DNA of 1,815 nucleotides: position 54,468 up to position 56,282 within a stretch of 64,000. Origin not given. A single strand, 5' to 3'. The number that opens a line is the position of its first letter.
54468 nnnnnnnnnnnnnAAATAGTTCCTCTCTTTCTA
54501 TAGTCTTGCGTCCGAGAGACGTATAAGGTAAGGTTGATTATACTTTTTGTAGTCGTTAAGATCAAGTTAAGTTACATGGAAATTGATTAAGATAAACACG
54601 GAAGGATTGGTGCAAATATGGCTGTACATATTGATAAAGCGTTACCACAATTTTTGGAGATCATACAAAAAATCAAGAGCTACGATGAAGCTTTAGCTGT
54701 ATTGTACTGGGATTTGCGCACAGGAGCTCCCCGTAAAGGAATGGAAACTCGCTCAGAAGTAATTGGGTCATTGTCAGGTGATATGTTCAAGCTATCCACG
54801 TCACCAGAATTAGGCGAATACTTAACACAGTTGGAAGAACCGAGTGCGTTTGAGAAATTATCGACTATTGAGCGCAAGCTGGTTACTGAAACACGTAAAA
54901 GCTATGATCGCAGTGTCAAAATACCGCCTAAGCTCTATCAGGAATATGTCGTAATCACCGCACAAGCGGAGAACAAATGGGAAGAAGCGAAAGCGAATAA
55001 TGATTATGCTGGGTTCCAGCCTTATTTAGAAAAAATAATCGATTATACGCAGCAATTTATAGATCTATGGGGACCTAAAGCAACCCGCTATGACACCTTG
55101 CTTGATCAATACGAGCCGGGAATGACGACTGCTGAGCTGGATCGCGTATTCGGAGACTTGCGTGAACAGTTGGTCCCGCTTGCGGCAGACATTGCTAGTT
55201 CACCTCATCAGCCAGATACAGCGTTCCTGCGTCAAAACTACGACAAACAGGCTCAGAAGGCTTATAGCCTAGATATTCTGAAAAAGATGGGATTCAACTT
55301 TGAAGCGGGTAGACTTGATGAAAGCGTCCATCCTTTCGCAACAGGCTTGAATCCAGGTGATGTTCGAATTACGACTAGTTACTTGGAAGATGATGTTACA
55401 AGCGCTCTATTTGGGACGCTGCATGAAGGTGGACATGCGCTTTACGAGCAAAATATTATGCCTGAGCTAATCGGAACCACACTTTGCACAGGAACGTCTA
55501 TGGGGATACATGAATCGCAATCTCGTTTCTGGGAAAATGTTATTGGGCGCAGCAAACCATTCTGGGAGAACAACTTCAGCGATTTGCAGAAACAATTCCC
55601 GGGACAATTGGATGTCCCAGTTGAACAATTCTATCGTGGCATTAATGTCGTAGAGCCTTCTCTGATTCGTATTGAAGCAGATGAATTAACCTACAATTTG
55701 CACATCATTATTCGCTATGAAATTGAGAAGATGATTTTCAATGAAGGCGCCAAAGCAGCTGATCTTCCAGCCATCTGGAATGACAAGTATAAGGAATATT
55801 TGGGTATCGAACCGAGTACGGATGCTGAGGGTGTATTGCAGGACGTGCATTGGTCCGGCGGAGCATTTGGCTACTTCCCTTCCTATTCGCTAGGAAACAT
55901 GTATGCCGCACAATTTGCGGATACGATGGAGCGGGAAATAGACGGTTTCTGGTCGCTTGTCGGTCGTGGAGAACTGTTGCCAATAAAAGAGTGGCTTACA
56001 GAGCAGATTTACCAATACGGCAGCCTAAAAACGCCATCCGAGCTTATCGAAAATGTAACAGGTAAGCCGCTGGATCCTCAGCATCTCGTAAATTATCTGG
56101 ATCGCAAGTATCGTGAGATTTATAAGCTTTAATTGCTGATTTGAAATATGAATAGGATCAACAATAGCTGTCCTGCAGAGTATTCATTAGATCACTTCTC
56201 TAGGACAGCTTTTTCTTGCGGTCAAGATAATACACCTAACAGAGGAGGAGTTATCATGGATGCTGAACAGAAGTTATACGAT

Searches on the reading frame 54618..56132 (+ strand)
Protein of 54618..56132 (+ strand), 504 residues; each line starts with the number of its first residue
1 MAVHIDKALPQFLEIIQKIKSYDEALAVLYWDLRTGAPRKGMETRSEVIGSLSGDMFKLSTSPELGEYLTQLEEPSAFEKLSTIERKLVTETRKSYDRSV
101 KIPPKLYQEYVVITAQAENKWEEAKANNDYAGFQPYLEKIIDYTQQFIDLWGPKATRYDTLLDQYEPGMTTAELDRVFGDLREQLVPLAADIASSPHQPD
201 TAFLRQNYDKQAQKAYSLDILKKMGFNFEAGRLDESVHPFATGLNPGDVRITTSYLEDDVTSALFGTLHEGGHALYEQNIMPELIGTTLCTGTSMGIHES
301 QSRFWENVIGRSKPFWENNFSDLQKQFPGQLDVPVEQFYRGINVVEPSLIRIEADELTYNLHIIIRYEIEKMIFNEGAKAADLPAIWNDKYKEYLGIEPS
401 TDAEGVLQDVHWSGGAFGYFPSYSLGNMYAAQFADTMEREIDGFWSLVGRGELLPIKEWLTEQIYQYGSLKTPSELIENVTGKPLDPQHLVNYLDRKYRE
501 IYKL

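Call 72: search_protein_families(library=pfam, proteins=[window:54618-56132:+], max_evalue=0.001)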
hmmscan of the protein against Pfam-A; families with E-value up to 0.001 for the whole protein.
window:54618-56132:+ (504 aa): 1 family
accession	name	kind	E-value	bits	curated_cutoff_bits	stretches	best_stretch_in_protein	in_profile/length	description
PF02074.21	Peptidase_M32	-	4.7e-186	619.6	25.1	1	12-498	2-489/489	Carboxypeptidase Taq (M32) metallopeptidase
